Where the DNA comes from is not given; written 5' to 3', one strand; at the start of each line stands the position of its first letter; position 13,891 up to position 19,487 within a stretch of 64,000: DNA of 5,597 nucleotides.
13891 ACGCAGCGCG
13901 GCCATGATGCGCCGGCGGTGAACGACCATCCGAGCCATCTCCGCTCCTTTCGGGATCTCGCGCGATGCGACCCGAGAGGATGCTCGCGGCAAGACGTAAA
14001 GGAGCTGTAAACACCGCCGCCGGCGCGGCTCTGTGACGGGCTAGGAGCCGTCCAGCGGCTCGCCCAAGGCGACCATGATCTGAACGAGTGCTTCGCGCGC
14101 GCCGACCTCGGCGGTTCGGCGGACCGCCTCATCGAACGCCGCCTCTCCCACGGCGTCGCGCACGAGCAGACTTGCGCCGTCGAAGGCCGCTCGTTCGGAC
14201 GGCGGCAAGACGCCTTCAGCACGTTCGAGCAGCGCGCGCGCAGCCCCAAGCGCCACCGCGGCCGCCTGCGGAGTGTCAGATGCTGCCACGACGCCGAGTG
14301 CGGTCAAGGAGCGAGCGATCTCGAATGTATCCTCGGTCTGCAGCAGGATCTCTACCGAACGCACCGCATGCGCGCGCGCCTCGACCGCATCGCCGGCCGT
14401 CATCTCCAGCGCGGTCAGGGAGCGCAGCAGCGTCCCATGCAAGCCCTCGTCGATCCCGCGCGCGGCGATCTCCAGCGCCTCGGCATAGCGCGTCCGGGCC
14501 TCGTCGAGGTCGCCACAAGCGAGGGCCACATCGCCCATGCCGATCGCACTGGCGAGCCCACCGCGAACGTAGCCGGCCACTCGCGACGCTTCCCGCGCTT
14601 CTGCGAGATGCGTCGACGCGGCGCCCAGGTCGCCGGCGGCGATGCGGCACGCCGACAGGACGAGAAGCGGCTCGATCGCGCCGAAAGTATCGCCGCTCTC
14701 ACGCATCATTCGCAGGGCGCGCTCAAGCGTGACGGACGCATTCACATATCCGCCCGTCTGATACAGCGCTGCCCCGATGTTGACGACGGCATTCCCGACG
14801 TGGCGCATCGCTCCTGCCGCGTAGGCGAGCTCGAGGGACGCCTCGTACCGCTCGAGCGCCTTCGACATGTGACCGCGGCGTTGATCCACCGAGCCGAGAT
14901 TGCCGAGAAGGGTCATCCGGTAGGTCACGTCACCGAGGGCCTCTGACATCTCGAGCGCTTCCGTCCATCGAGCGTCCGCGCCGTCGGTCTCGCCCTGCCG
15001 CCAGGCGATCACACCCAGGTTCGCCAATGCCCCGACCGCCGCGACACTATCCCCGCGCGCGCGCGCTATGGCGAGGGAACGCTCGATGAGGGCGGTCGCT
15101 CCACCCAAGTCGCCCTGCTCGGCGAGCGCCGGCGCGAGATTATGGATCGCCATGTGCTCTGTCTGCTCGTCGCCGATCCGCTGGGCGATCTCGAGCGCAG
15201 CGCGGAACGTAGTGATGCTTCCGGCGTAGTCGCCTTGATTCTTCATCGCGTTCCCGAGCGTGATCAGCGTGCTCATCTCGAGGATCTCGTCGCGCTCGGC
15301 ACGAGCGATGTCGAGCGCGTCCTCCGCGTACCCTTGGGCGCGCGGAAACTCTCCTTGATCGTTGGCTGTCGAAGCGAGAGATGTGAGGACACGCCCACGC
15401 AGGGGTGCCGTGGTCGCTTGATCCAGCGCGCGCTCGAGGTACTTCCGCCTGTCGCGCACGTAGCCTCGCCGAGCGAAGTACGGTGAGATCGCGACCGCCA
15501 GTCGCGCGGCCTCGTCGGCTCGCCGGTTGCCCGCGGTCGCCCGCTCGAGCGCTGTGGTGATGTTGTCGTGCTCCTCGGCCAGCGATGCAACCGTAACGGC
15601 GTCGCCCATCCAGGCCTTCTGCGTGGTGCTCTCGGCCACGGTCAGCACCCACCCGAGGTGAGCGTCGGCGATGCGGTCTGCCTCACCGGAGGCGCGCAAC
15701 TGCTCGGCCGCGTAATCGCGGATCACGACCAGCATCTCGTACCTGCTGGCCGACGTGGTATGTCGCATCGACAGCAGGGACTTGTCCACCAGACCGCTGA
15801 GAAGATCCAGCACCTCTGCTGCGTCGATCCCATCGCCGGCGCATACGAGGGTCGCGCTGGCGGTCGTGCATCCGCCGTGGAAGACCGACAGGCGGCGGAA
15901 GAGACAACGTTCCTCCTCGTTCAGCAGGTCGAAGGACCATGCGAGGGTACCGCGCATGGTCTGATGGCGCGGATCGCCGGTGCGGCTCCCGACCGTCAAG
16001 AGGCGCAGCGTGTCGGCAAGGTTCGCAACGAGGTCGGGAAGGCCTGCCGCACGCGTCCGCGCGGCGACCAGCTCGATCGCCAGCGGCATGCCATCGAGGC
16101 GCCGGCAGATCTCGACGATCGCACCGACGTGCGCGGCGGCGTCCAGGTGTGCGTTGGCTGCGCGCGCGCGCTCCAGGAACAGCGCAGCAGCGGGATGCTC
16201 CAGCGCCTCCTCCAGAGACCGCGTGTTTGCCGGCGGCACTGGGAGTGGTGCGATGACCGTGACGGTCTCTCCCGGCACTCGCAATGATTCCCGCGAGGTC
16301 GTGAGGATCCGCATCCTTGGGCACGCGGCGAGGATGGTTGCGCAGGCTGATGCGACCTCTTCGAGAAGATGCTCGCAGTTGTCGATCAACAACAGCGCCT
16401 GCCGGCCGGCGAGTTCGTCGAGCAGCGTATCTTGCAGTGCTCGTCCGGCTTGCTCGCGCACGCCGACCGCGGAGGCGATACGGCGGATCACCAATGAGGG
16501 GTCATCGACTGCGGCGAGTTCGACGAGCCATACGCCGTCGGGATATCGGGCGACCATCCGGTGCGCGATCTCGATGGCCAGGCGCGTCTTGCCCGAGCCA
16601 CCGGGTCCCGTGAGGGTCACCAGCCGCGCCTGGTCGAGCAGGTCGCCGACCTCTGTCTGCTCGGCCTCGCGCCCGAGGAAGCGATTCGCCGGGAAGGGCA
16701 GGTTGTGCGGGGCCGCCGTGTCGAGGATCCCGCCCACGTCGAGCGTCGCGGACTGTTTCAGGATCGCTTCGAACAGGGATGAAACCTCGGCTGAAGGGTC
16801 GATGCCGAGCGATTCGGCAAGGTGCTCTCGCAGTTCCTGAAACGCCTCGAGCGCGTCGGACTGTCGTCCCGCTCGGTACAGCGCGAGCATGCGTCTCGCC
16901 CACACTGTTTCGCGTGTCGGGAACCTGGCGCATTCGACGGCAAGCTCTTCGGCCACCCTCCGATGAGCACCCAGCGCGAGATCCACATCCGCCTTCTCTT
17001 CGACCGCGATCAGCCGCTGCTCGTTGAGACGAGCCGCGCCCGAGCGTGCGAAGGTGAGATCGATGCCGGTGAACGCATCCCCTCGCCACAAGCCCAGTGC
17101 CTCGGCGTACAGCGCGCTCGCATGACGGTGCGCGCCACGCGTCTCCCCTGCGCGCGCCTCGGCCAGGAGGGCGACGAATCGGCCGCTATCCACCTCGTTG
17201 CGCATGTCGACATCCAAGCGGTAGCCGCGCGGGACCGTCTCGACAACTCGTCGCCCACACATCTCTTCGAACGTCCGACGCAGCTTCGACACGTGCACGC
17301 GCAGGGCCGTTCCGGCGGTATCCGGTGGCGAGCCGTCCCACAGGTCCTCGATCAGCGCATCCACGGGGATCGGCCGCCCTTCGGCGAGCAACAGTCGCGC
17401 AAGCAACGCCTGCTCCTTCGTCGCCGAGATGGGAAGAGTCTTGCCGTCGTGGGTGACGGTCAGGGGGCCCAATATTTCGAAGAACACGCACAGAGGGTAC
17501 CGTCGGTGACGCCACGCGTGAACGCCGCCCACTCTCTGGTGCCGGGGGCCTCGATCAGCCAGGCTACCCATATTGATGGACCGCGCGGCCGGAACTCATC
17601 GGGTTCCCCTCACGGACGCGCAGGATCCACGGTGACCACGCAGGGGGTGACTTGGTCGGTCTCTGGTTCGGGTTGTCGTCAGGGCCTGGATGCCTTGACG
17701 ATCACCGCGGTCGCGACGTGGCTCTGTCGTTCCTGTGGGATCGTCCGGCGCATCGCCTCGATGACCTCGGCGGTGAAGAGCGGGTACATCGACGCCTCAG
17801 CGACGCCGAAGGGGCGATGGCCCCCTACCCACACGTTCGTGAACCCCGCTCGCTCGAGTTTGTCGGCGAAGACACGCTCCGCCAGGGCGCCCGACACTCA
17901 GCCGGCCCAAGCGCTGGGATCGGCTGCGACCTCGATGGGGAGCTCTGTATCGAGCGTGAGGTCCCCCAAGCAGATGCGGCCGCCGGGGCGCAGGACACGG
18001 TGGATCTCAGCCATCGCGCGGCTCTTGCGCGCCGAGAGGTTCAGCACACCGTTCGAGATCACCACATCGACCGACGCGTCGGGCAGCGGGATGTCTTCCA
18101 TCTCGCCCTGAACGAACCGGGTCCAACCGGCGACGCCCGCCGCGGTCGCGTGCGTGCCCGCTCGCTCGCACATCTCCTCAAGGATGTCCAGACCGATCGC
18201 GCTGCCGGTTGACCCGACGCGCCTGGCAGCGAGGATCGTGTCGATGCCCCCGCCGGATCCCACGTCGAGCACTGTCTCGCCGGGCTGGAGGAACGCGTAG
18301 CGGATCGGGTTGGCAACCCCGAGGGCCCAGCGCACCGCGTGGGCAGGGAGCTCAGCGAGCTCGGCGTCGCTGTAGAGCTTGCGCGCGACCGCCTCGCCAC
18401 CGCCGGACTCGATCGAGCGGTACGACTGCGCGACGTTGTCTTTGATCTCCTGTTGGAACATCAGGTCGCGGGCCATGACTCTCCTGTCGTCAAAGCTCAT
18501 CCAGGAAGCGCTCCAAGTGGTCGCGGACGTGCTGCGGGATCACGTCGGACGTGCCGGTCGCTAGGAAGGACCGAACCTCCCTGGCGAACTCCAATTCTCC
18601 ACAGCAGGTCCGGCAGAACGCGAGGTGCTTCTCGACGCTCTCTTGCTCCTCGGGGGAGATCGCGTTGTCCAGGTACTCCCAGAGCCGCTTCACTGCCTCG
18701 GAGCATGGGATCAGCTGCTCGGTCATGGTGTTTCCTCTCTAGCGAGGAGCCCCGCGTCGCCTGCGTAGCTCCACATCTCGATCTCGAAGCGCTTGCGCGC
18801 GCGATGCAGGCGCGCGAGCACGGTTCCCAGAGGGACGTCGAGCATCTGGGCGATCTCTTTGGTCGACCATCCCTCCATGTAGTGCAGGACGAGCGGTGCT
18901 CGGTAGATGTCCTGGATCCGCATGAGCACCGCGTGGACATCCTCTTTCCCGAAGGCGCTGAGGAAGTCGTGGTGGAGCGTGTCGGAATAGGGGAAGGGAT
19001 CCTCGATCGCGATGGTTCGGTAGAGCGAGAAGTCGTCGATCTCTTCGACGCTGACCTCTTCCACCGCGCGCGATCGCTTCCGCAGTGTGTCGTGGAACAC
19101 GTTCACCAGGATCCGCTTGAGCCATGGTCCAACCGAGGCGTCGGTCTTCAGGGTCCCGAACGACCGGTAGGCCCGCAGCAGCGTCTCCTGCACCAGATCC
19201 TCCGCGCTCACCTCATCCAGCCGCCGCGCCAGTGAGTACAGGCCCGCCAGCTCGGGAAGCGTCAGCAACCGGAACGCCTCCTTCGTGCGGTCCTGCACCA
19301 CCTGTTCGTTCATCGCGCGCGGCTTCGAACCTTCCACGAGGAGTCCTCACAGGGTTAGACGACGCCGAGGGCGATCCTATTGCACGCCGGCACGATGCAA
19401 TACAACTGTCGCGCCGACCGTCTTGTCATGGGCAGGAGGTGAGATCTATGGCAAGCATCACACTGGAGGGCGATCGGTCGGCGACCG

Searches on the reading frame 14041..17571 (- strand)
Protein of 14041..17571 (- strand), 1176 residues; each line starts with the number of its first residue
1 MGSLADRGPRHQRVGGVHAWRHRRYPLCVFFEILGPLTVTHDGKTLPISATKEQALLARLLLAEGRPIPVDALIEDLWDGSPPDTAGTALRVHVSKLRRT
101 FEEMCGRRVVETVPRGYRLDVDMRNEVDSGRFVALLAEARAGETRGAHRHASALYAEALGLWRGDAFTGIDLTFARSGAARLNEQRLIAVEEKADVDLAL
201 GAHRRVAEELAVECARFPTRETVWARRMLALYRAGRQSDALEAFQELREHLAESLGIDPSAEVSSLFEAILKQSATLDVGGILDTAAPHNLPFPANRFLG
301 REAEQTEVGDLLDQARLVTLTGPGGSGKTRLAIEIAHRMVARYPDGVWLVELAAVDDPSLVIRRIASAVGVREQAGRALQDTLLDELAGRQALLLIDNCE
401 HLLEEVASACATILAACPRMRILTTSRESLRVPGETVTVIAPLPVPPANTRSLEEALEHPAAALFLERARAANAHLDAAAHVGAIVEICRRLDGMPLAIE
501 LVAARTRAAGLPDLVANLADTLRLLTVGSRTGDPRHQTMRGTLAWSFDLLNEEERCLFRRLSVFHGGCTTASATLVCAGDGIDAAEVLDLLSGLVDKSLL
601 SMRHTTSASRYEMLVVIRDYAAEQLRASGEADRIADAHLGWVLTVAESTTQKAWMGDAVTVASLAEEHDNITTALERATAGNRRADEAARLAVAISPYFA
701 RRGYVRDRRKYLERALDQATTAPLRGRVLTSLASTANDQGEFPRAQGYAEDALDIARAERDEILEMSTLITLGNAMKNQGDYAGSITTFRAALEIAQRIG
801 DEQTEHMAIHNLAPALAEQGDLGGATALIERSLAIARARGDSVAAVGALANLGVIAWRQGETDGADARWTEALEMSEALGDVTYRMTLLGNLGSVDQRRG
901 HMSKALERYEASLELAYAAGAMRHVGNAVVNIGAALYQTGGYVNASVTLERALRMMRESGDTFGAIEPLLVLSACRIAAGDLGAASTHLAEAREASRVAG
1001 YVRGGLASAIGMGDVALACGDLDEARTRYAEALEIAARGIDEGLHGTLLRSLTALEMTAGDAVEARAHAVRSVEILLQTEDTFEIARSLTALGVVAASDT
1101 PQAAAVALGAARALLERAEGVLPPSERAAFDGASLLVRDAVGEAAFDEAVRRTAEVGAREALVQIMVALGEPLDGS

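Call 20: search_protein_families(library=pfam, proteins=[window:14041-17571:-], max_evalue=0.001)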
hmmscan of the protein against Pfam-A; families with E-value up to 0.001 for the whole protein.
window:14041-17571:- (1176 aa): 15 families
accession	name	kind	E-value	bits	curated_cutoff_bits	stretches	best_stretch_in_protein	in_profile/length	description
PF03704.23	BTAD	-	3.8e-36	125.1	22.1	1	127-271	1-146/146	Bacterial transcriptional activator domain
PF13424.12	TPR_12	-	5.1e-28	97.5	30.1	4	849-916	6-75/77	Tetratricopeptide repeat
PF17874.7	TPR_MalT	-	1.9e-18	67.3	45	3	845-998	39-193/336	MalT-like TPR region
PF07719.23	TPR_2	-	2.2e-12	46.5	27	0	769-796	4-31/34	Tetratricopeptide repeat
PF13374.12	TPR_10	-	5.1e-12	45.8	27.5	0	808-837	4-33/42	Tetratricopeptide repeat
PF13401.12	AAA_22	-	8e-10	39.6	27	1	314-411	4-105/130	AAA domain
PF00486.34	Trans_reg_C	-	2.2e-09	37.7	26.2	1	51-119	8-77/77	Transcriptional regulatory protein, C terminal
PF13176.12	TPR_7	-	6.7e-08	32.5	27.9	0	848-882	1-35/36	Tetratricopeptide repeat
PF00931.28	NB-ARC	-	4e-07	30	23.5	1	313-547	16-246/248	NB-ARC domain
PF13191.12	AAA_16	-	5.4e-07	30.7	32.6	1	297-394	1-101/167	AAA ATPase domain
PF20703.3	nSTAND1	-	1.3e-05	25.4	27.1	1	295-468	13-207/379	Novel STAND NTPase 1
PF13181.12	TPR_8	-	1.4e-05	25.3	25.7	0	769-797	4-32/34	Tetratricopeptide repeat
PF00515.34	TPR_1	-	3.6e-05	23.8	27.8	0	770-796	5-31/34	Tetratricopeptide repeat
PF13174.12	TPR_6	-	0.00011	23.1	26.3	0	229-249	8-28/33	Tetratricopeptide repeat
PF13481.12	AAA_25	-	0.00027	21.1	27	0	308-341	26-59/195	AAA domain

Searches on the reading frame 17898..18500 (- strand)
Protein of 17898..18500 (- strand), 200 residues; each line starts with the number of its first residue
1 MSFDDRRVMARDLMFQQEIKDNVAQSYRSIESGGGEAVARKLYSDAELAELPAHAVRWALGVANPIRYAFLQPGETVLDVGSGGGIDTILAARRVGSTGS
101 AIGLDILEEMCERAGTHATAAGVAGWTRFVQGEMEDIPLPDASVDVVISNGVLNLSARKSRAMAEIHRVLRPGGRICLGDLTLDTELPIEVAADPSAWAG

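Call 20: search_protein_families(library=pfam, proteins=[window:17898-18500:-], max_evalue=0.001)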
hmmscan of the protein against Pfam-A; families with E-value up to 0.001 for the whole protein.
window:17898-18500:- (200 aa): 13 families
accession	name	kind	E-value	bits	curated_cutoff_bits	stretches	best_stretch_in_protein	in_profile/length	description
PF13847.12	Methyltransf_31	-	1.2e-26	93.5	27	1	73-196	3-127/145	Methyltransferase domain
PF08241.18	Methyltransf_11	-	2.5e-23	83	21.2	1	78-177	1-94/95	Methyltransferase domain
PF13649.12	Methyltransf_25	-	2.1e-21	76.8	27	1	77-174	1-97/97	Methyltransferase domain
PF01209.24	Ubie_methyltran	-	4.4e-14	52.8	20.1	1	72-177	46-150/233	ubiE/COQ5 methyltransferase family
PF08242.18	Methyltransf_12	-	5.1e-11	43.6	30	1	78-176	1-98/98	Methyltransferase domain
PF13489.12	Methyltransf_23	-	1.3e-09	38.4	27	1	69-184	16-122/164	Methyltransferase domain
PF01135.25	PCMT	-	6.7e-08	33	20.3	1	62-118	62-118/210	Protein-L-isoaspartate(D-aspartate) O-methyltransferase (PCMT)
PF01170.24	UPF0020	-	3.8e-05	23.9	22.3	1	99-150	77-128/197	RMKL-like, methyltransferase domain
PF06325.19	PrmA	-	0.00017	21.6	22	1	70-177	158-257/296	Ribosomal protein L11 methyltransferase (PrmA)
PF20922.3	Anamorsin_N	-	0.00024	21.3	27.1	1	134-183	42-92/163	Anamorsin, N-terminal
PF02353.26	CMAS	-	0.00027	20.8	27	1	70-182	59-168/273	Mycolic acid cyclopropane synthetase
PF05148.21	Methyltransf_8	-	0.00084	19.7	27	0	129-179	108-157/219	Hypothetical methyltransferase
PF00891.24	Methyltransf_2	-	0.00086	19.1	22.3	1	58-184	47-170/210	O-methyltransferase domain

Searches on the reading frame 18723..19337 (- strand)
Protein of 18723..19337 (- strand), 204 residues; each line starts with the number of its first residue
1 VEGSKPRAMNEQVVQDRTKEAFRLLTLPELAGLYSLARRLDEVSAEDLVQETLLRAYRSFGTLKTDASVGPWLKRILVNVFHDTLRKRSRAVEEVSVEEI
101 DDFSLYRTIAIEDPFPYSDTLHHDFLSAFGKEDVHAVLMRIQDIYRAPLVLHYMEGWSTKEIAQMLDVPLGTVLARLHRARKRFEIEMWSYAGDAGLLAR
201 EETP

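Call 20: search_protein_families(library=pfam, proteins=[window:18723-19337:-], max_evalue=0.001)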
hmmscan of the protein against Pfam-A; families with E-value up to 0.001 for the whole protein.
window:18723-19337:- (204 aa): 4 families
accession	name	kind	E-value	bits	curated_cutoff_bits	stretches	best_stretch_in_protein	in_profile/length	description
PF08281.18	Sigma70_r4_2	-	4.2e-14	52.4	25.7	1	133-183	3-53/54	Sigma-70, region 4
PF04542.20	Sigma70_r2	-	2.2e-12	47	24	1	33-90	9-70/71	Sigma-70 region 2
PF04545.22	Sigma70_r4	-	8.5e-08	32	24.1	1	146-183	10-47/50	Sigma-70, region 4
PF13384.12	HTH_23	-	1e-05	25.6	24.6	1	145-180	6-41/50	Homeodomain-like domain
